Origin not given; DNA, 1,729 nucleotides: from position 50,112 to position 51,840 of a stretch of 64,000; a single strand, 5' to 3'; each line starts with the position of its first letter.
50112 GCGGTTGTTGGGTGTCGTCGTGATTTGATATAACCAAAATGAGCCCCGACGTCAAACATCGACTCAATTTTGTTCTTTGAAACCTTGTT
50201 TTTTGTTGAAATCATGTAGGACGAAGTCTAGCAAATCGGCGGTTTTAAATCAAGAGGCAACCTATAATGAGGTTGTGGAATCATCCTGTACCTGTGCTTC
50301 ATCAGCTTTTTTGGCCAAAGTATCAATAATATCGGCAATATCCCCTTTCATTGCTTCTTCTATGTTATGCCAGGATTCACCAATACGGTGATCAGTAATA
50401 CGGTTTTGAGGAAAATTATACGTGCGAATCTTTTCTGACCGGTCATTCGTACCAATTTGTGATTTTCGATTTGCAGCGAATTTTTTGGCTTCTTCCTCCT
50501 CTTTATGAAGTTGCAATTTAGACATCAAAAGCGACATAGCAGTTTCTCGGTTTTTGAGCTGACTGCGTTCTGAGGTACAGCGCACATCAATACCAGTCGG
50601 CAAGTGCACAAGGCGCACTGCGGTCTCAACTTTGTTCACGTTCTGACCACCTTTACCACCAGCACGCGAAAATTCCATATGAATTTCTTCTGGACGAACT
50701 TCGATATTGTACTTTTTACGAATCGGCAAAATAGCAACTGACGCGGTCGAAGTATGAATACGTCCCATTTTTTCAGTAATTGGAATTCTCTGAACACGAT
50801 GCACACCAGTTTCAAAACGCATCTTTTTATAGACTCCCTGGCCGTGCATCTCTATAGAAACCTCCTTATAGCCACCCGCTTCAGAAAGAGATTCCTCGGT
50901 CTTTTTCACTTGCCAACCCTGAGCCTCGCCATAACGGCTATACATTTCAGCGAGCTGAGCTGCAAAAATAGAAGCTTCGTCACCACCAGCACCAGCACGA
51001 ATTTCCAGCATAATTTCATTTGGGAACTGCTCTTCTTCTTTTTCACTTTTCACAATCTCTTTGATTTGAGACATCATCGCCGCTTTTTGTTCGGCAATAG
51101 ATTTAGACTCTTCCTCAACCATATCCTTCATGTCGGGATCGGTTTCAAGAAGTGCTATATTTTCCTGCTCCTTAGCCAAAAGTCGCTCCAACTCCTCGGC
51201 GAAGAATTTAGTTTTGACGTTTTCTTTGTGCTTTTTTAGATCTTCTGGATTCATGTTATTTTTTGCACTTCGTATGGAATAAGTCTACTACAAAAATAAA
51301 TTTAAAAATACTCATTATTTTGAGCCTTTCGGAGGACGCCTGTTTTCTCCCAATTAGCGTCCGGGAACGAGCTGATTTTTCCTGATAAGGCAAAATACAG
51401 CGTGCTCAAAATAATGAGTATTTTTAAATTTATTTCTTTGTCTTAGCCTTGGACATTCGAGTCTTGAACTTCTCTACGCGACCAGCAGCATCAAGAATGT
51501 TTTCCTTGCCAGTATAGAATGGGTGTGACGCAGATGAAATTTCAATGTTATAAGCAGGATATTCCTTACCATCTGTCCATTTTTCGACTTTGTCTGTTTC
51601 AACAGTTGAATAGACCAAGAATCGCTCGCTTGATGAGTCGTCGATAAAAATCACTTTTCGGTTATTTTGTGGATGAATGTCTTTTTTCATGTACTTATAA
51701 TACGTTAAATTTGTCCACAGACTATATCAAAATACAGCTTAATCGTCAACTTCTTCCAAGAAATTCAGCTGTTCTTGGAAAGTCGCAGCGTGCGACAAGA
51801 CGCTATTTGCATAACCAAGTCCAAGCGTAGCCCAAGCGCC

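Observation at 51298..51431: Element E2: 28-bp perfect AT-rich inverted repeats flanking a 78-nt GC-richer core, wedged between rpmE and prfA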

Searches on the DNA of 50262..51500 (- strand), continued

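Call 66: search_with_rna_model(model_id=R1, sources=[L003, L006, L007, L010, L012, L016, L017, L019, L020, L022, L024, L025, L026, L028, L029, L031, L032, L033, L034, L035, L036, L038, L039, L040, L042, L043, L044, L045, L049, L050, L051, L052, L053, L054, L055, L056, L057, L058, L059, L062, L065, L066, L067, L069, L072, L073, L074, L075, L076, L077, L079, L080, L081, L083, L085, L087, L088, L089, L090, L091, L094, L095, L096, L097, L099, L100, L101, L103, L104, L105, L106, L108, L109, L111, L112, L113, L114, L116, L117, L118, L119, L121, L122, L123, L125, L126, L127, L128, L129, L130, L131, L132, L133, L134, L135, L136, L064, L061, L071, L102], max_evalue=0.001)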
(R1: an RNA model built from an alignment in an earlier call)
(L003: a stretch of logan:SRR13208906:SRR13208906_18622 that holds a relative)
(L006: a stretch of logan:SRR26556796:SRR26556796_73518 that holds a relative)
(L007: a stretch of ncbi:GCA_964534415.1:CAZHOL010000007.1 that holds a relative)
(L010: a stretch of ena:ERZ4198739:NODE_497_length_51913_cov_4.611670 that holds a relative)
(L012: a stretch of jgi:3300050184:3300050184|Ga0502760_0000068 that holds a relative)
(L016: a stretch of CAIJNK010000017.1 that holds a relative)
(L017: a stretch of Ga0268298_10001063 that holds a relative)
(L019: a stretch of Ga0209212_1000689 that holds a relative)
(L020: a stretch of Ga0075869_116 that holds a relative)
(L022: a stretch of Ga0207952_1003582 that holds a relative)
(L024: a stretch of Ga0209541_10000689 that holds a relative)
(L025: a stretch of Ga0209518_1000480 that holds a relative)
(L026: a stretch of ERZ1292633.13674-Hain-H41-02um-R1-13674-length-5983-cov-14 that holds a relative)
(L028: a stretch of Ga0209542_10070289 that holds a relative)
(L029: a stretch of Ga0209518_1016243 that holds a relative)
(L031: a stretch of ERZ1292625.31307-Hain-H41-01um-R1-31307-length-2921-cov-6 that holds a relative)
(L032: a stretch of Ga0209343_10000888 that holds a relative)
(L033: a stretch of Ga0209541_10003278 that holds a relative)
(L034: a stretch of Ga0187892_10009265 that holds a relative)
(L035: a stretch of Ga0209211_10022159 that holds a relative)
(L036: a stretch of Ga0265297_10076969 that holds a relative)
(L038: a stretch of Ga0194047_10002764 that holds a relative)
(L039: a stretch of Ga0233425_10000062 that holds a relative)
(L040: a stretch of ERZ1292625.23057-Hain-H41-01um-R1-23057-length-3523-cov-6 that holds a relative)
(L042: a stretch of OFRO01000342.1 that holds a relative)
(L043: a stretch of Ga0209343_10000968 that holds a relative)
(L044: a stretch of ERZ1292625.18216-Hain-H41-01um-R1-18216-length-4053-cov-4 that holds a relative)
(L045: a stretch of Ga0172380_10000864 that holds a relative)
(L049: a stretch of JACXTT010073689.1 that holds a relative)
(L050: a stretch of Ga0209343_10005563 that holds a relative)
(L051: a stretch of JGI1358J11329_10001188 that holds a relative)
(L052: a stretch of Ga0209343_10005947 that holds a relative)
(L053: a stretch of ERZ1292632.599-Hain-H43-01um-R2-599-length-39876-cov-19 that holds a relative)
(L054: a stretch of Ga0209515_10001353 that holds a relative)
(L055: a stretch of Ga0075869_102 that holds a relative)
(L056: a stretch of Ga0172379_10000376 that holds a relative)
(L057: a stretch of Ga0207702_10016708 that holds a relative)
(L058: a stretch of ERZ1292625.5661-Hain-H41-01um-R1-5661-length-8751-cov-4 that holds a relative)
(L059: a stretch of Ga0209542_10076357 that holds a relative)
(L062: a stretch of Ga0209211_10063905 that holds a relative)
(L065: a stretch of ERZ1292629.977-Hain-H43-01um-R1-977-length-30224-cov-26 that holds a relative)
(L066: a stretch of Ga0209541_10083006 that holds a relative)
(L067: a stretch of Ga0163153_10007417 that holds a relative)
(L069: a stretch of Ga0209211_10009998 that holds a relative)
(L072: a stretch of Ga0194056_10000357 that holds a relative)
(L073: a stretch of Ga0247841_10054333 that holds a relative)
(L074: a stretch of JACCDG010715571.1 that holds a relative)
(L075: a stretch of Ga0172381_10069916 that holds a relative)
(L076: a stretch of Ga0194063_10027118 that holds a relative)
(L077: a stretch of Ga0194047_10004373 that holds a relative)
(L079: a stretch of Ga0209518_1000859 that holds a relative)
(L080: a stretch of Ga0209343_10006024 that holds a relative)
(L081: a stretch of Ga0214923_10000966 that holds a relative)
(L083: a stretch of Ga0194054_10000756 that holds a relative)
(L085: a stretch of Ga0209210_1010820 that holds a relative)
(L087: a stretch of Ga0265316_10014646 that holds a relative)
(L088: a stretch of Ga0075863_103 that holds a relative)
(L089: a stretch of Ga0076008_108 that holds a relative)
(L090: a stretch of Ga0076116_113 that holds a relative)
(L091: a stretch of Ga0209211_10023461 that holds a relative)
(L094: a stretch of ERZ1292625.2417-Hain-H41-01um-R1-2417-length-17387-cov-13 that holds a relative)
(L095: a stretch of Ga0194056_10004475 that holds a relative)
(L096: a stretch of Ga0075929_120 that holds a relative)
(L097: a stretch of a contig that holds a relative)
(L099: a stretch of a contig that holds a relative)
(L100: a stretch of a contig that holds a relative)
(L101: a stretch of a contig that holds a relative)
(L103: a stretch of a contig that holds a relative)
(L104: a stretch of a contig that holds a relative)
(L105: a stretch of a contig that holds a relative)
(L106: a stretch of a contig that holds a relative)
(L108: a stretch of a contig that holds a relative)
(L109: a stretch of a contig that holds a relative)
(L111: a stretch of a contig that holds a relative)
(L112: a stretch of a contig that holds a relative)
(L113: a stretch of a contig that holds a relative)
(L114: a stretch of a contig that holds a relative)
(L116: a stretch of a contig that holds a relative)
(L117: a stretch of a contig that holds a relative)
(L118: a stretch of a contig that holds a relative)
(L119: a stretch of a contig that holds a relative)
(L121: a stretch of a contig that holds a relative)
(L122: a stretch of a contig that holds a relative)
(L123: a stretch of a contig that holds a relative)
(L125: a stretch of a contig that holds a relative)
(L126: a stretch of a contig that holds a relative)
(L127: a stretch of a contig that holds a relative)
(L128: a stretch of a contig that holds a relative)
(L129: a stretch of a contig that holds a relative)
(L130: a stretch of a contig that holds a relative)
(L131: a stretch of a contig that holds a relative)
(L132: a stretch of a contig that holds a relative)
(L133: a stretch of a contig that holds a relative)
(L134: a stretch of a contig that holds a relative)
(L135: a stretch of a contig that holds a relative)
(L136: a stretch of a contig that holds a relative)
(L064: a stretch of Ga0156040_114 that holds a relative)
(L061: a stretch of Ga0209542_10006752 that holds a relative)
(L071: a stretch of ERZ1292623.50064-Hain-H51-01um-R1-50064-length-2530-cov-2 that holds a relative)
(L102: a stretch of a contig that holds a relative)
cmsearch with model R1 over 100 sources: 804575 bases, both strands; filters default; matches with E-value up to 0.001: 124.
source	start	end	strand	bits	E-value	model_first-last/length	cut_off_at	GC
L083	6435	6513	-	75.3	2.3e-21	1-82/82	no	0.3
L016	7811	7889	+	74.6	4.1e-21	1-82/82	no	0.37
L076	1538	1616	+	74.2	5.9e-21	1-82/82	no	0.34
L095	2938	3016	+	74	6.7e-21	1-82/82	no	0.34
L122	8338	8413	+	73.4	1.1e-20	1-82/82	no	0.51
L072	1932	2010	-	73.1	1.4e-20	1-82/82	no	0.38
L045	1512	1583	+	72.1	3.1e-20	1-82/82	no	0.33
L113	5037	5132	-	72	3.4e-20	1-82/82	no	0.34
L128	4162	4257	+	71.6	4.8e-20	1-82/82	no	0.31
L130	4647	4743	+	71.4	5.3e-20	1-82/82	no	0.33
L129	4857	4953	+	71.4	5.6e-20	1-82/82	no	0.32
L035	140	235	+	71.4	5.7e-20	1-82/82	no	0.34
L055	7197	7294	+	71.3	5.9e-20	1-82/82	no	0.33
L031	1415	1512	-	71.2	6.4e-20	1-82/82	no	0.32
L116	4619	4715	-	71.1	7e-20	1-82/82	no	0.35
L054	2180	2262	+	70.8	9.1e-20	1-82/82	no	0.53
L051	11477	11559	+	70.4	1.2e-19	1-82/82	no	0.53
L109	1740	1836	-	70.3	1.3e-19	1-82/82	no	0.35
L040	2585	2682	-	70.2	1.4e-19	1-82/82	no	0.33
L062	1915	2011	-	69.8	2e-19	1-82/82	no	0.35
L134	4682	4760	-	69.8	2e-19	1-82/82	no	0.41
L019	1375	1461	+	69.8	2e-19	1-82/82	no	0.45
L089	7874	7960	-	69.8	2e-19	1-82/82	no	0.45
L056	1344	1438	+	69.8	2e-19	1-82/82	no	0.49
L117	2547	2644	-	69.6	2.3e-19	1-82/82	no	0.31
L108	3449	3545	+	69.5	2.4e-19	1-82/82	no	0.36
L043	4186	4282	+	69.5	2.5e-19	1-82/82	no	0.33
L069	2563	2658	+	69.4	2.6e-19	1-82/82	no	0.33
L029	1832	1910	-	68.9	4e-19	1-82/82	no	0.37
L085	3496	3574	-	68.9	4e-19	1-82/82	no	0.37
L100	6209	6304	+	68.8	4.2e-19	1-82/82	no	0.34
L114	6683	6779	-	68.8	4.3e-19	1-82/82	no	0.37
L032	3741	3837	+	68.6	5.1e-19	1-82/82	no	0.35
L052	9905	10001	-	68.6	5.1e-19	1-82/82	no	0.35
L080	5810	5906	-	68.6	5.1e-19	1-82/82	no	0.35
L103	4116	4212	+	68.6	5.1e-19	1-82/82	no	0.35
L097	1548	1621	-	68.4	5.8e-19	1-82/82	no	0.53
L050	9124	9220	+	68.3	6.8e-19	1-82/82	no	0.34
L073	769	847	+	68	8.5e-19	1-82/82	no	0.33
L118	5804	5878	+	67.3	1.5e-18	1-78/82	3'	0.36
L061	260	336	+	67.2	1.6e-18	1-82/82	no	0.36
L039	3222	3303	-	67.2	1.6e-18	1-82/82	no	0.48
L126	6949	7045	-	67.1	1.7e-18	1-82/82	no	0.34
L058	4547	4643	-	66.9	2e-18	1-82/82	no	0.32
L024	164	240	+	66.5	2.8e-18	1-82/82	no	0.44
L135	11656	11750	+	66.4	3.1e-18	1-82/82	no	0.6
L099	4728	4822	-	66.4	3.1e-18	1-82/82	no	0.6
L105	1858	1953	-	66.3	3.3e-18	1-82/82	no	0.33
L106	1588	1682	+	66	4e-18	1-82/82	no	0.44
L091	2999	3091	+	65.8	4.7e-18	1-82/82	no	0.4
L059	1970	2049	-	65.8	4.9e-18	1-82/82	no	0.55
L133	1813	1884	-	65.6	5.7e-18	1-82/82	no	0.39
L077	3353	3426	-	65.4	6.7e-18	1-82/82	no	0.5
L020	3861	3955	-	65.3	7e-18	1-82/82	no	0.35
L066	2721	2816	-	65.3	7e-18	1-82/82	no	0.31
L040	935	1032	-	65.2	7.8e-18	1-82/82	no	0.31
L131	6867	6961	+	64.8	1.1e-17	1-82/82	no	0.35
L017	8971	9042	+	64.5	1.4e-17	1-82/82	no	0.39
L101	3247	3341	-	64.3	1.6e-17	1-82/82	no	0.43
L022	2752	2846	-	63.7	2.7e-17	1-82/82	no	0.46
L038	4906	4979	-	63.7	2.7e-17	1-82/82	no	0.51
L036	666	742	-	63.6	2.8e-17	1-82/82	no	0.35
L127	1903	1982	-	63.2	3.7e-17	1-82/82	no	0.47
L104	3145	3239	-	63.2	3.8e-17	1-82/82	no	0.34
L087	2540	2616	+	62.9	5.1e-17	1-82/82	no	0.38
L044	959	1054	+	62.6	6.2e-17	1-82/82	no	0.5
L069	2717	2809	+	62.5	6.8e-17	1-82/82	no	0.39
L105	4916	5010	+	62.2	8.7e-17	1-82/82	no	0.35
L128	10245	10341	-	61.6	1.4e-16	1-82/82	no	0.35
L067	10988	11068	-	61.2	2e-16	1-82/82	no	0.54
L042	2123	2194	-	61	2.3e-16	1-82/82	no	0.57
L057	1737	1832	+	60.8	2.6e-16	1-82/82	no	0.45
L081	554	631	-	60.7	3e-16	1-82/82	no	0.56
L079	4952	5046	+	60.4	3.7e-16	1-82/82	no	0.48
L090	3696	3790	+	60.4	3.7e-16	1-82/82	no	0.48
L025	5864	5951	-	60.3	4.1e-16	1-82/82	no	0.47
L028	3959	4038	+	59.8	6.1e-16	1-82/82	no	0.61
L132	8492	8586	+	59.6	7.2e-16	1-82/82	no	0.42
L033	6725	6811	-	59.5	7.5e-16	1-82/82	no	0.56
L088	8216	8302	-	59.5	7.5e-16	1-82/82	no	0.56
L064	891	960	-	59.4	7.9e-16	1-82/82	no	0.39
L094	707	793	+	59.2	9.5e-16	1-82/82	no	0.51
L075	2745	2821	-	59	1.1e-15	1-82/82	no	0.4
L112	1972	2063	-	58.7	1.4e-15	4-82/82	no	0.49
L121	3711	3787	-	58.7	1.5e-15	1-82/82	no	0.47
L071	552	647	+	58.5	1.6e-15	1-82/82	no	0.32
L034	1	66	-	57.4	3.9e-15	1-76/82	3'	0.38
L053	1660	1738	+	57.2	4.6e-15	1-82/82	no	0.42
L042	5308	5379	-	57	5.7e-15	1-82/82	no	0.49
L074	1150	1246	+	56.6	7.7e-15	1-82/82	no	0.4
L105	3332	3428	-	56.3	1e-14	1-82/82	no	0.33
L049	2498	2577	+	56.2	1.1e-14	1-82/82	no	0.6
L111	13098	13174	+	56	1.3e-14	1-82/82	no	0.44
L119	3881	3975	-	55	2.7e-14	1-82/82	no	0.46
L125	1006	1092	-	54.4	4.3e-14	1-82/82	no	0.55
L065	2318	2393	+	54.2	5.3e-14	1-82/82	no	0.5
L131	12543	12635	+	53.3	1.1e-13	1-82/82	no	0.39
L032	5397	5493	-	53.2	1.1e-13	1-82/82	no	0.34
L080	531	627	+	53.2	1.1e-13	1-82/82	no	0.34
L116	9028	9124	-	53.2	1.1e-13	1-82/82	no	0.34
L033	6270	6356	-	52.8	1.7e-13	1-82/82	no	0.54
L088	7761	7847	-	52.8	1.7e-13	1-82/82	no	0.54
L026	733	827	+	52.8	1.7e-13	1-82/82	no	0.46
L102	1506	1582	-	52.4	2.3e-13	1-82/82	no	0.51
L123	1788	1864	-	52.2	2.5e-13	1-82/82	no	0.48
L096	11372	11466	+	52.1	2.8e-13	1-82/82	no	0.51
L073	3651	3713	+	52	3.1e-13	1-66/82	3'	0.43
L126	2281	2377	-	51.5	4.5e-13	1-82/82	no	0.32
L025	8350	8445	-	48.2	6.6e-12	1-82/82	no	0.42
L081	4416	4496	-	47.7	9.5e-12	1-82/82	no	0.54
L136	9909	9986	-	46.9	1.9e-11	20-82/82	5'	0.38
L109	3501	3597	-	46.1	3.3e-11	1-82/82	no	0.32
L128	10687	10781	-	44.5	1.3e-10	1-82/82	no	0.35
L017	3010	3076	+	44.4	1.3e-10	1-82/82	no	0.31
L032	8983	9079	+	43.2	3.6e-10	1-82/82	no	0.26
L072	9930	10008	+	41.7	1.1e-09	1-82/82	no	0.35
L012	8438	8546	+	41.2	1.8e-09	1-82/82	no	0.42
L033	7886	7964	-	39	1e-08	1-82/82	no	0.47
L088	9377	9455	-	39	1e-08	1-82/82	no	0.47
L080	4702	4798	-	38.5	1.5e-08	1-82/82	no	0.28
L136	8795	8891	-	38.5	1.5e-08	1-82/82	no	0.28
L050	5333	5429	+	31.5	4.1e-06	1-82/82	no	0.25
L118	4373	4471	+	28.2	5.6e-05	1-82/82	no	0.32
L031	2880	2921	-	25.3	0.0006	41-82/82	5'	0.38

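Call 78: search_dna_similar(query=window:51294-51435:+, collection=phages, mode=distant, max_evalue=0.01, max_rows=10)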
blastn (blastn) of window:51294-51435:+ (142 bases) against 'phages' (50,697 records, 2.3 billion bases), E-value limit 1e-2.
No match.

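Call 79: search_dna_similar(query=window:51294-51435:+, collection=plasmids, mode=distant, max_evalue=0.01, max_rows=10)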
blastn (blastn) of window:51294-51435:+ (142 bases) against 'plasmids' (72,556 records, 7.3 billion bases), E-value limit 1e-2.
No match.

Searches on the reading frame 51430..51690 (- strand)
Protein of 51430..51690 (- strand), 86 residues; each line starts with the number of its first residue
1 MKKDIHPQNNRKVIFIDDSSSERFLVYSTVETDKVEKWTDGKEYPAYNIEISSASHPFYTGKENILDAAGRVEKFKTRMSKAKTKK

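Call 13: find_encoding_contigs(protein=window:51430-51690:-, flank=10000, max_places=10)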
Protein window:51430-51690:- (86 aa): 2 contigs read that carry it; 2 places shown.
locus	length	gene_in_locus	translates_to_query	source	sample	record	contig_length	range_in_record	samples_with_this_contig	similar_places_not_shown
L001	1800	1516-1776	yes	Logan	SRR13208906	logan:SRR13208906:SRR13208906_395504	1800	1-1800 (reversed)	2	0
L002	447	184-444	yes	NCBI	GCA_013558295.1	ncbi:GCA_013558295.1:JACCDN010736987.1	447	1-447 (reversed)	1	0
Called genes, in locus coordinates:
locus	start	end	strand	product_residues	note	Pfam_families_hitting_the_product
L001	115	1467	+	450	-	PF13406:SLT_2 (weak)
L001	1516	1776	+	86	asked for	PF01197:Ribosomal_L31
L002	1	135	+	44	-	?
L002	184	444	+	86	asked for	PF01197:Ribosomal_L31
